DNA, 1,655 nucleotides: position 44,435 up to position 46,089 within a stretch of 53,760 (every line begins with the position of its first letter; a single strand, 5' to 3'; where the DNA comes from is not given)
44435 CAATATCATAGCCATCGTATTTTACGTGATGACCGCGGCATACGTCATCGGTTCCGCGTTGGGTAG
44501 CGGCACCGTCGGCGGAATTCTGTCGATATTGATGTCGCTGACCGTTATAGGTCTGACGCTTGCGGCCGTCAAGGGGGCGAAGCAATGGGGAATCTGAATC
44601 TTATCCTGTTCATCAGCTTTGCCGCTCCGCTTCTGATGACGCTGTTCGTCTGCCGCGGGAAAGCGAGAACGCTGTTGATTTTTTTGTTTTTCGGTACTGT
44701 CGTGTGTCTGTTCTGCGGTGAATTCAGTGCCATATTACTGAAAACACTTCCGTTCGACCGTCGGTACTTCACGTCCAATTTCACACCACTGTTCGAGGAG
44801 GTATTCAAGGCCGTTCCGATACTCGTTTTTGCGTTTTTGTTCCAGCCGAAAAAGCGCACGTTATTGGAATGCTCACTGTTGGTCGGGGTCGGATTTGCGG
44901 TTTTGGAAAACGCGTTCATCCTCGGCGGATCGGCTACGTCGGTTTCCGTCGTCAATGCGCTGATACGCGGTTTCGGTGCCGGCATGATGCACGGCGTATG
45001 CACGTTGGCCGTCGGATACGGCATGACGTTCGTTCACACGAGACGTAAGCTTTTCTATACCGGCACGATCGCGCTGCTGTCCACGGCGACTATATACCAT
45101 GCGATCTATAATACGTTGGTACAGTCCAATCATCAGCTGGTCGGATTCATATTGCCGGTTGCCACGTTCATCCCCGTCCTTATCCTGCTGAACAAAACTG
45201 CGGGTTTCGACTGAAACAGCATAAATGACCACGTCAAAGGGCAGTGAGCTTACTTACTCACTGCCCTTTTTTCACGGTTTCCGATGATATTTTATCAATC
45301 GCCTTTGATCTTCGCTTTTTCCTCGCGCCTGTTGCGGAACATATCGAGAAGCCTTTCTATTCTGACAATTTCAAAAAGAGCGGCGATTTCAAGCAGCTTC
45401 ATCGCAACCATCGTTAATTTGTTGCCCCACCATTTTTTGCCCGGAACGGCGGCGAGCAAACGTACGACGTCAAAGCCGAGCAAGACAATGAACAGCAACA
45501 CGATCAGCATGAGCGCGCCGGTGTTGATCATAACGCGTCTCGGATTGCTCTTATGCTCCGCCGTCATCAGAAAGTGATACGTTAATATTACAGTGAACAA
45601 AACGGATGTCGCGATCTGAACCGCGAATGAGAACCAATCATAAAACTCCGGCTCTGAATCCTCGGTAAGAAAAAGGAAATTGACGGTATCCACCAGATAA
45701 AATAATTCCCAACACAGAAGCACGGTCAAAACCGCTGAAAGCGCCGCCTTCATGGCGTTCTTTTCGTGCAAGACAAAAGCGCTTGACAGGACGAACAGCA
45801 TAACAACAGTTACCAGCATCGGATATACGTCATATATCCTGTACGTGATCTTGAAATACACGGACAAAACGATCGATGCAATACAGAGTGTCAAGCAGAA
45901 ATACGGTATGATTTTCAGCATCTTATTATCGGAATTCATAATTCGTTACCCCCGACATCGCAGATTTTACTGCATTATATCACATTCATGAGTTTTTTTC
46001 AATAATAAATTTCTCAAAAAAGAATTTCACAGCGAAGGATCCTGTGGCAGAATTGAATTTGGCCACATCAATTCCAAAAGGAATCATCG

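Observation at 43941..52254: Two diverged copies of a two-gene module: novel 7-TM protein plus PrsW-family intramembrane protease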

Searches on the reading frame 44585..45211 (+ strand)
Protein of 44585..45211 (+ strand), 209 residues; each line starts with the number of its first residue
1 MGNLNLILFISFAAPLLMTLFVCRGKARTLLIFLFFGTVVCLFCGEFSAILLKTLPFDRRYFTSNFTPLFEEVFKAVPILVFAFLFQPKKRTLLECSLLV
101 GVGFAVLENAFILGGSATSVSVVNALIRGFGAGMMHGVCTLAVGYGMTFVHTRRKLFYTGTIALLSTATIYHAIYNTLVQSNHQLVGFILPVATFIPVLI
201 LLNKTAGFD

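Call 5: search_protein_families(library=pfam, proteins=[window:44585-45211:+], max_evalue=1)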
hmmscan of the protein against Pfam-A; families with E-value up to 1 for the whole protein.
window:44585-45211:+ (209 aa): 2 families
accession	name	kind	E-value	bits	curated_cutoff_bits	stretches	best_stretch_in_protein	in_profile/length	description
PF13367.11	PrsW-protease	-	6.6e-15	55.6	23.5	1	29-201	5-195/196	PrsW family intramembrane metalloprotease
PF12821.13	ThrE_2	-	0.04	14.6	27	1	73-134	3-64/129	Threonine/Serine exporter, ThrE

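Call 6: search_protein_families(library=ncbifam, proteins=[window:44585-45211:+], max_evalue=1)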
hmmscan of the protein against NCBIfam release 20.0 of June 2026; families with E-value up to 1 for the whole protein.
window:44585-45211:+ (209 aa): 1 family
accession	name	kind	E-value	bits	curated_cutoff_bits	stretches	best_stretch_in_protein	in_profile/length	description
NF033739.1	intramemb_PrsW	equivalog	6.1e-05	22.8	225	1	35-197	37-200/210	glutamic-type intramembrane protease PrsW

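Call 35: search_solved_structures(query=A3, max_evalue=10)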
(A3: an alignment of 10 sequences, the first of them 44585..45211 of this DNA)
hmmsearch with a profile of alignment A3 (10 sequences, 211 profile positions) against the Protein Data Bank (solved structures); distinct sequences matched with E-value up to 10: 0.

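Call 37: find_related_loci(query=A3, collection=genome_contigs, flank=5000)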
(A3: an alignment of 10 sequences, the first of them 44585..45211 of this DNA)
Query A3 (209 aa) in genome_contigs; peptide patterns used: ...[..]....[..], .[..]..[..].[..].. (x = any residue, [..] = any of these).
158 stretches matched a pattern; 131 encode a relative of the query (tblastn E <= 1e-3); the best 80 are kept; 80 distinct loci.
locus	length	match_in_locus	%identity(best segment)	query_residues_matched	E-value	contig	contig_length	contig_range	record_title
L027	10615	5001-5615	88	1-205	3e-120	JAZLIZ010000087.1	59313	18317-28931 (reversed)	MAG: Acutalibacteraceae bacterium isolate T1900044969_TA20190031.MAGScoT_cleanbin_000008 SGB_4024_k141_1940947, whole ge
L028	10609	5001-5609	88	1-203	2e-118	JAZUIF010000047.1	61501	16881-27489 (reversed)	MAG: Paludibacteraceae bacterium isolate T1900045267_TH20190037.MAGScoT_cleanbin_000001 SGB_5878_k141_1927655, whole gen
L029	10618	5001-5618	85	1-206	1e-116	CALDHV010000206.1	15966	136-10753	MAG TPA_asm: uncultured Clostridia bacterium isolate SRR6425769_bin.108_CONCOCT_v1.1_MAG genome assembly, contig: ERZ176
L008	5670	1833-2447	85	1-205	6e-117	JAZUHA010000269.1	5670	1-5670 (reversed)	MAG: Acutalibacteraceae bacterium isolate T1900045280_TH20190050.MAGScoT_cleanbin_000015 SGB_5939_k141_2297983, whole ge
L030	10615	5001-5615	85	1-205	1e-116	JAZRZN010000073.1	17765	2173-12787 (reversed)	MAG: Clostridia bacterium isolate T1900044948_TA20190001.MAGScoT_cleanbin_000011 SGB_3505_k141_382900, whole genome shot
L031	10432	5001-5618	84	1-206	2e-116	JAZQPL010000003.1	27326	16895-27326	MAG: Acutalibacteraceae bacterium isolate T1900045239_TH20190009.MAGScoT_cleanbin_000019 SGB_5507_k141_2342099, whole ge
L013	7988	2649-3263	86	1-205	1e-116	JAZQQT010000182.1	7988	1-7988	MAG: Eubacteriales bacterium isolate T1900045235_TH20190005.MAGScoT_cleanbin_000026 SGB_5436_k141_2362798, whole genome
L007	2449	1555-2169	87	1-205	1e-121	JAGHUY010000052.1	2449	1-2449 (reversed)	MAG: Candidatus Apopatosoma intestinale isolate E5_133 c_000000941337, whole genome shotgun sequence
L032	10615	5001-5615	83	1-205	1e-114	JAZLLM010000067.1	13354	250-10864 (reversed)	MAG: Bacilli bacterium isolate T1900044957_TA20190013.MAGScoT_cleanbin_000037 SGB_3856_k141_1142338, whole genome shotgu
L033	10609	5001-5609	84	1-203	4e-114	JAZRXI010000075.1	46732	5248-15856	MAG: Clostridia bacterium isolate T1900044951_TA20190004.MAGScoT_cleanbin_000006 SGB_3657_k141_1732113, whole genome sho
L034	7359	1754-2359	84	1-202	9e-114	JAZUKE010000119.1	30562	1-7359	MAG: Eubacteriales bacterium isolate T1900045249_TH20190019.MAGScoT_cleanbin_000037 SGB_5733_k141_2941610, whole genome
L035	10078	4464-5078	82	1-205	2e-113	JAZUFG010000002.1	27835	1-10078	MAG: Oscillospiraceae bacterium isolate T1900045295_TH20190065.MAGScoT_cleanbin_000007 SGB_6074_k141_1977969, whole geno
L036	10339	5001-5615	82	1-205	2e-113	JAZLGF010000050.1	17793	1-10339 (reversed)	MAG: Lachnospiraceae bacterium isolate T1900044999_TA20190061.MAGScoT_cleanbin_000004 SGB_4273_k141_1878763, whole genom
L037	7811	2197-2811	84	1-205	2e-112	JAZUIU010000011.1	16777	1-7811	MAG: Oscillospiraceae bacterium isolate T1900045262_TH20190032.MAGScoT_cleanbin_000010 SGB_5834_k141_24464, whole genome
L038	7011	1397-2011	82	1-205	1e-111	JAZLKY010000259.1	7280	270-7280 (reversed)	MAG: Acutalibacteraceae bacterium isolate T1900044958_TA20190014.MAGScoT_cleanbin_000035 SGB_3888_k141_767720, whole gen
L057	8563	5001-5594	52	6-207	4e-66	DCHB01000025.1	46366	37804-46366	MAG TPA_asm: Clostridiales bacterium UBA1763 UBA1763_contig_33386, whole genome shotgun sequence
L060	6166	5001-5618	48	1-206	5e-65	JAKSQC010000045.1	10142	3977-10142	MAG: Clostridia bacterium isolate Horse_feces219 MAG219_45, whole genome shotgun sequence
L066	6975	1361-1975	47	1-205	3e-61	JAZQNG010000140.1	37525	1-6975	MAG: Lachnospiraceae bacterium isolate T1900045246_TH20190016.MAGScoT_cleanbin_000055 SGB_5640_k141_1165260, whole genom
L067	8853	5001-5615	45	1-205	6e-61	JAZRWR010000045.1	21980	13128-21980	MAG: Bianqueaceae bacterium isolate T1900044951_TA20190004.MAGScoT_cleanbin_000086 SGB_3674_k141_2465045, whole genome s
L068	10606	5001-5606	47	1-202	1e-60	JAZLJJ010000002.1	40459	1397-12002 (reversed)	MAG: Lachnospiraceae bacterium isolate T1900044966_TA20190028.MAGScoT_cleanbin_000025 SGB_3988_k141_1835635, whole genom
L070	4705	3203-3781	50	1-194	3e-60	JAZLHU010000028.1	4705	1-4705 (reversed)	MAG: Anaerovoracaceae bacterium isolate T1900044980_TA20190042.MAGScoT_cleanbin_000009 SGB_4113_k141_2140125, whole geno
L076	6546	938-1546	49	1-204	3e-57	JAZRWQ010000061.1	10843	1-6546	MAG: Eubacteriales bacterium isolate T1900044951_TA20190004.MAGScoT_cleanbin_000096 SGB_3675_k141_1944217, whole genome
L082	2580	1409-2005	48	1-200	1e-55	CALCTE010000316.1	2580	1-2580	MAG TPA_asm: uncultured Clostridia bacterium isolate SRR6425795_bin.57_CONCOCT_v1.1_MAG genome assembly, contig: ERZ1767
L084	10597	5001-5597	47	1-200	3e-55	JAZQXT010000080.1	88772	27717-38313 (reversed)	MAG: Eubacteriales bacterium isolate T1900045161_TC20190155.MAGScoT_cleanbin_000054 SGB_5072_k141_2021176, whole genome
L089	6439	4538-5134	47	1-200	5e-55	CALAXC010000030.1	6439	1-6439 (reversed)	MAG TPA_asm: uncultured Clostridia bacterium isolate SRR6425821_bin.111_CONCOCT_v1.1_MAG genome assembly, contig: ERZ176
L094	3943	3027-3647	45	1-206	1e-54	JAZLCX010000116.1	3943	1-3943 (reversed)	MAG: Eubacteriales bacterium isolate T1900045044_TC20190037.MAGScoT_cleanbin_000015 SGB_4492_k141_3616399, whole genome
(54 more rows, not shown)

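Call 42: search_protein_families(library=padloc, proteins=[window:44585-45211:+, L060:3773-4975:+], max_evalue=0.01)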
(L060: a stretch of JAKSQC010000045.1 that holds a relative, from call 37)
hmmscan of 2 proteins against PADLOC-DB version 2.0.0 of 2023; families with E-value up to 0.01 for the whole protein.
window:44585-45211:+ (209 aa): 0 families

L060:3773-4975:+ (401 aa): 0 families

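Call 43: search_protein_families(library=pfam, proteins=[L060:3773-4975:+, L066:147-1346:+, L067:3792-4982:+], max_evalue=0.01)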
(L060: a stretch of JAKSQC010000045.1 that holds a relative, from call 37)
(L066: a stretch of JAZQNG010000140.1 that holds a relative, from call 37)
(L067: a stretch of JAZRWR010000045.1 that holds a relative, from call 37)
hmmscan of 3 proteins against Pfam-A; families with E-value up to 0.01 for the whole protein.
L060:3773-4975:+ (401 aa): 2 families
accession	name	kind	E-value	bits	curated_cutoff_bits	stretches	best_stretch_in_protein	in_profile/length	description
PF00388.25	PI-PLC-X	-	0.0003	20.9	23.1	1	59-211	3-140/144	Phosphatidylinositol-specific phospholipase C, X domain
PF02009.21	RIFIN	-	0.0044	17.4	32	1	352-399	266-313/327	Rifin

L066:147-1346:+ (400 aa): 1 family
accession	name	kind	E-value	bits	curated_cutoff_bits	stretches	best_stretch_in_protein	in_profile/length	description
PF00388.25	PI-PLC-X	-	0.00076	19.6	23.1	1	54-206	2-139/144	Phosphatidylinositol-specific phospholipase C, X domain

L067:3792-4982:+ (397 aa): 1 family
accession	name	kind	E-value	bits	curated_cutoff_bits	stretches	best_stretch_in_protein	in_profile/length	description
PF00388.25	PI-PLC-X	-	0.00022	21.4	23.1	1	54-208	2-141/144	Phosphatidylinositol-specific phospholipase C, X domain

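Call 51: search_protein_families(library=ncbifam, proteins=[L060:3773-4975:+, L084:2672-4189:+, L070:1473-2519:+, L057:3392-4345:+], max_evalue=10)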
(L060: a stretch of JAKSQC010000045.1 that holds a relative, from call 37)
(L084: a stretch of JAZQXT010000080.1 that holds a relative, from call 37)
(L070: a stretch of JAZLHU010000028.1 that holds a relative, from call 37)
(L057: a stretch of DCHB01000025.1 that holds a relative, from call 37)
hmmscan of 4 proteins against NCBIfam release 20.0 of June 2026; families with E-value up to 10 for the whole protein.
L060:3773-4975:+ (401 aa): 4 families
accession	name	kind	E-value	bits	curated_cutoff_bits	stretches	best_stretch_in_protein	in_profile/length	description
TIGR01477.1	RIFIN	paralog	0.0023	17.8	176.95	1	357-400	300-343/356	variant surface antigen, rifin family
NF051431.1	Rv0361_Cterm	subfamily_domain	2.4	8.4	37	1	370-397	5-32/140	Rv0361 family membrane protein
NF033507.3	Loki-CTERM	subfamily_domain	6.5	7.2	19.9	0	380-399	9-27/27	Loki-CTERM sorting domain-containing protein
NF041738.1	GG_III-CTERM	domain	6.7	6.7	22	0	373-398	3-28/28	GGIII-like transmembrane region-containing protein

L084:2672-4189:+ (506 aa): 0 families

L070:1473-2519:+ (349 aa): 8 families
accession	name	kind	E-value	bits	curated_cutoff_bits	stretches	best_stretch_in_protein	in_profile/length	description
NF041913.1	HVO_2142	equivalog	0.012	15.5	90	1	275-299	7-28/48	HVO_2142 family zinc finger protein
NF058571.1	GVDTG_CTERM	domain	0.063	13.6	29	1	295-328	8-43/44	GVDTG sorting domain-containing protein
TIGR01167.1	LPXTG_anchor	domain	0.2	12.4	15.9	1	308-331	11-33/34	LPXTG cell wall anchor domain-containing protein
NF033497.1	rubre_like_arch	subfamily_domain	0.21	11.4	32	1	278-287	15-24/34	rubrerythrin-like domain-containing protein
TIGR04165.1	methano_modCys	hypoth_equivalog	0.41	10.9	60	1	280-289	8-17/50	TIGR04165 family Cys-rich peptide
NF041910.1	HVO_0416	equivalog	0.65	10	80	1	269-287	24-42/58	HVO_0416 family zinc finger protein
NF003161.0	PRK04136.1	equivalog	1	9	54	1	277-288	12-23/49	50S ribosomal protein L40e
NF053706.1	PrRKinActvMcsABac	equivalog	6.5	6.5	210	1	232-283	60-111/182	protein-arginine kinase activator protein McsA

L057:3392-4345:+ (318 aa): 8 families
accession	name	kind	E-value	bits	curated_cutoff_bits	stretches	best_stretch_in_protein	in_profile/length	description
NF051441.1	BisHyethTerphBdeA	equivalog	2.5e-14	53.3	520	1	47-241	84-278/305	bis(hydroxyethyl) terephthalate hydrolase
NF041440.1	hydrolase_YghX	exception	0.011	14.9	460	1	131-201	174-242/292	YghX family hydrolase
NF047920.1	lactonase_UilS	equivalog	0.015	15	400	1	129-164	94-129/285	UilS family quorum-quenching N-acyl-homoserine lactonase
NF047580.1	BPSS1187_fam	subfamily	0.023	14.2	125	1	128-173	105-149/244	BPSS1187 family protein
NF050058.1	e_dPHAscl_type1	hypoth_equivalog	0.064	12.7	150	1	129-175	100-147/276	extracellular catalytic domain type 1 short-chain-length polyhydroxyalkanoate depolymerase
NF053518.1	DipepPtdsDpp5Prph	equivalog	0.09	11.3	900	1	53-168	415-542/655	dipeptidyl-peptidase Dpp5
TIGR02427.1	protocat_pcaD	equivalog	0.11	11.9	255.85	1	159-235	176-250/251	3-oxoadipate enol-lactonase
TIGR03931.1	T7SS_Rv3446c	hypoth_equivalog_domain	0.17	12.2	47.6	1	285-317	2-34/194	type VII secretion-associated protein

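Call 68: search_protein_families(library=pfam, proteins=[L084:2672-4189:+, L070:1473-2519:+, L057:3392-4345:+, L068:5732-9214:+, L076:1567-4683:+], max_evalue=0.001)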
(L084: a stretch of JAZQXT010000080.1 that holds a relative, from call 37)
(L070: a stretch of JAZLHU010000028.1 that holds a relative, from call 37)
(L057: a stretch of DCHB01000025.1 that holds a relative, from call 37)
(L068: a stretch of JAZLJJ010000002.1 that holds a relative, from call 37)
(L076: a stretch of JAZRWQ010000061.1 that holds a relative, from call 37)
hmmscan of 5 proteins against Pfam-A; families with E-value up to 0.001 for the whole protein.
L084:2672-4189:+ (506 aa): 1 family
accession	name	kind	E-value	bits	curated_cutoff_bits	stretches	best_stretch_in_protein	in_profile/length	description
PF13229.12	Beta_helix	-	1.4e-10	41.5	25.9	1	171-288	40-138/158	Right handed beta helix region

L070:1473-2519:+ (349 aa): 0 families

L057:3392-4345:+ (318 aa): 5 families
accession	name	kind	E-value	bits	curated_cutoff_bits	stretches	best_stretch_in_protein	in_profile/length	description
PF12740.14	PETase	-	3.6e-18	66.4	28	1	48-244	41-238/263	PET hydrolase-like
PF07224.18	Chlorophyllase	-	1.7e-07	30.8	26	1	61-152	39-135/301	Chlorophyllase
PF12695.13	Abhydrolase_5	-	8.6e-07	29.3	27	1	115-218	40-141/164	Alpha/beta hydrolase family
PF03403.19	PAF-AH_p_II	-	3.7e-06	26.2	20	0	60-122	96-152/372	Platelet-activating factor acetylhydrolase, isoform II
PF01738.24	DLH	-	5.1e-05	23.4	21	1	129-190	93-157/217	Dienelactone hydrolase family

L068:5732-9214:+ (1161 aa): 0 families

L076:1567-4683:+ (1039 aa): 3 families
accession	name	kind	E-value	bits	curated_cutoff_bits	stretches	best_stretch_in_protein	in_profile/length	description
PF13306.12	LRR_5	-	4.6e-94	311.4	27.7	4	300-426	2-126/127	BspA type Leucine rich repeat region (6 copies)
PF13855.12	LRR_8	-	5.2e-13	49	27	0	75-111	13-50/61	Leucine rich repeat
PF05342.19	Peptidase_M26_N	-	0.0006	19.6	27.7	1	587-661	181-249/250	M26 IgA1-specific Metallo-endopeptidase N-terminal region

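Call 90: find_related_loci(query=A3, collection=metagenome_contigs, flank=5000)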
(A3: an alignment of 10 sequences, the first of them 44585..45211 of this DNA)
Query A3 (209 aa) in metagenome_contigs; peptide patterns used: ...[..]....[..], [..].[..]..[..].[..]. (x = any residue, [..] = any of these).
228 stretches matched a pattern; 105 encode a relative of the query (tblastn E <= 1e-3); the best 80 are kept; 80 distinct loci.
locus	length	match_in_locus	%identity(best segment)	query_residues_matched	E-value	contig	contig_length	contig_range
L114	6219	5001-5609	84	1-203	2e-116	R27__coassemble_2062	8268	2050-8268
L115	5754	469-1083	46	1-206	3e-59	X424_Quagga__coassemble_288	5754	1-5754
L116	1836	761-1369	44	1-199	5e-60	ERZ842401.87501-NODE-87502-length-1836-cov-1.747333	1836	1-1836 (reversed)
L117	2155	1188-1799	44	1-204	4e-59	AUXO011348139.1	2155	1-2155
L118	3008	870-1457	49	1-197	5e-57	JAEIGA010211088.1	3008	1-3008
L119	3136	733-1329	48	1-200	2e-56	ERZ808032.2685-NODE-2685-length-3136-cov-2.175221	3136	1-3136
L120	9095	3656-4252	49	1-200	2e-56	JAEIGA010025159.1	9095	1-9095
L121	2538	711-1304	43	3-200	1e-56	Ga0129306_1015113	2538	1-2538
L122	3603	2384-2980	47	1-200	4e-56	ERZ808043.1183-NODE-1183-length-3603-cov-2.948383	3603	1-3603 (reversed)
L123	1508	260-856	50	1-200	6e-58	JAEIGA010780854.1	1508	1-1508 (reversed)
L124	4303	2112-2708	48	1-200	9e-56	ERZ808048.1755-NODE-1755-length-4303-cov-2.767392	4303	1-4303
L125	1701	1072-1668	48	1-200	2e-57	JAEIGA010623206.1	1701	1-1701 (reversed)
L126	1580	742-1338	47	1-200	2e-57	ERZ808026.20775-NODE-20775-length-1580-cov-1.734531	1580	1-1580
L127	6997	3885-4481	47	1-200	1e-55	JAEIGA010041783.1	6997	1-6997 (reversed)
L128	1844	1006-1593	48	1-197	7e-57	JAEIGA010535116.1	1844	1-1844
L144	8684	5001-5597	45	1-200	2e-53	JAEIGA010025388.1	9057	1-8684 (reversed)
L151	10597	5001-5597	45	1-200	6e-53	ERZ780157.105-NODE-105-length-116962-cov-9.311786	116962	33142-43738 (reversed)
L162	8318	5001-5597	45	1-200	7e-52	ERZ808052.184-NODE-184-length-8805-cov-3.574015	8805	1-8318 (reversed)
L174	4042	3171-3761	41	1-198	4e-50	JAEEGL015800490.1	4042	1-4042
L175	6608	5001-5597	44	1-200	4e-50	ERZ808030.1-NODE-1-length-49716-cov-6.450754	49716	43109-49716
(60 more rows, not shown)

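Call 93: search_protein_families(library=pfam, proteins=[L174:1270-2085:-, L162:6777-7670:+, L151:2894-3925:+, L175:1856-4264:+, L144:5744-7360:+, L089:5718-6434:+, L094:1374-2144:+, L082:350-712:+], max_evalue=0.001)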
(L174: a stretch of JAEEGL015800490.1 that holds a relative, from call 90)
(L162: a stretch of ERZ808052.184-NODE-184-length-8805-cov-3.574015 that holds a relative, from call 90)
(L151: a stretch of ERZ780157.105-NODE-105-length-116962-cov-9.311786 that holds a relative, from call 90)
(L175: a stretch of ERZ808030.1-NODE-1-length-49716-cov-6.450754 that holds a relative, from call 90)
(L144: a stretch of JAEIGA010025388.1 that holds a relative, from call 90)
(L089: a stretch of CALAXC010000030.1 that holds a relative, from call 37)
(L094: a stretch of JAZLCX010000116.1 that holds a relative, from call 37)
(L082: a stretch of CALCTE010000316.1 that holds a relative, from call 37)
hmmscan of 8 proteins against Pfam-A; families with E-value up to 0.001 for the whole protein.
L174:1270-2085:- (272 aa): 2 families
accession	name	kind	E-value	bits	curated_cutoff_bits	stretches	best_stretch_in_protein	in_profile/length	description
PF00072.30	Response_reg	-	2e-23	83.1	30.2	1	3-112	1-110/111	Response regulator receiver domain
PF00486.34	Trans_reg_C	-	3.5e-05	24.2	26.2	1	156-212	7-61/77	Transcriptional regulatory protein, C terminal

L162:6777-7670:+ (298 aa): 0 families

L151:2894-3925:+ (344 aa): 0 families

L175:1856-4264:+ (803 aa): 0 families

L144:5744-7360:+ (539 aa): 1 family
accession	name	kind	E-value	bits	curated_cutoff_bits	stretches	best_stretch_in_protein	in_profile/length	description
PF13229.12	Beta_helix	-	4e-12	46.5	25.9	2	201-341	41-154/158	Right handed beta helix region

L089:5718-6434:+ (239 aa): 0 families

L094:1374-2144:+ (257 aa): 1 family
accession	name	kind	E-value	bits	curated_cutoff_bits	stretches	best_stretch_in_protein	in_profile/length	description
PF00072.30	Response_reg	-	1.6e-21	77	30.2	1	5-109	3-107/111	Response regulator receiver domain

L082:350-712:+ (121 aa): 1 family
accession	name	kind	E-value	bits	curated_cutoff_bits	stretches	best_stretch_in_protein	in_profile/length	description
PF00072.30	Response_reg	-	2.1e-20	73.4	30.2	1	3-114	1-110/111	Response regulator receiver domain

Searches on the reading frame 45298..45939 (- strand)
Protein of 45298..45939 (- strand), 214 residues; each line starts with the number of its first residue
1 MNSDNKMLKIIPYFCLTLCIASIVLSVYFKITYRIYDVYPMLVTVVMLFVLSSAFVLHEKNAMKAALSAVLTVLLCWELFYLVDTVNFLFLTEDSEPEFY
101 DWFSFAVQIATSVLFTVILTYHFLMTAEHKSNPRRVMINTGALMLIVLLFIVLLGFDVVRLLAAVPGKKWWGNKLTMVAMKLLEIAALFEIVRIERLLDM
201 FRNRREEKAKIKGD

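Call 5: search_protein_families(library=pfam, proteins=[window:45298-45939:-], max_evalue=1)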
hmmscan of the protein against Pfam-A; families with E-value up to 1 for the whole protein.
window:45298-45939:- (214 aa): 1 family
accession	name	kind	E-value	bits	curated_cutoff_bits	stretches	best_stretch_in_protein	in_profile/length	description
PF12263.13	DUF3611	-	0.034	14.4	27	1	100-161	14-75/175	Protein of unknown function (DUF3611)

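Call 6: search_protein_families(library=ncbifam, proteins=[window:45298-45939:-], max_evalue=1)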
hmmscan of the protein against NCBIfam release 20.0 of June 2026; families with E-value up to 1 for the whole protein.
window:45298-45939:- (214 aa): 2 families
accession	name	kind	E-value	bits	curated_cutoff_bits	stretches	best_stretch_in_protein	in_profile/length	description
NF002821.0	PRK02983.1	equivalog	0.25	9.2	742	1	35-155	60-174/1102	bifunctional lysylphosphatidylglycerol synthetase/lysine--tRNA ligase LysX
TIGR03025.1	EPS_sugtrans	subfamily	0.4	9.9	295.55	1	17-138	10-130/445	exopolysaccharide biosynthesis polyprenyl glycosylphosphotransferase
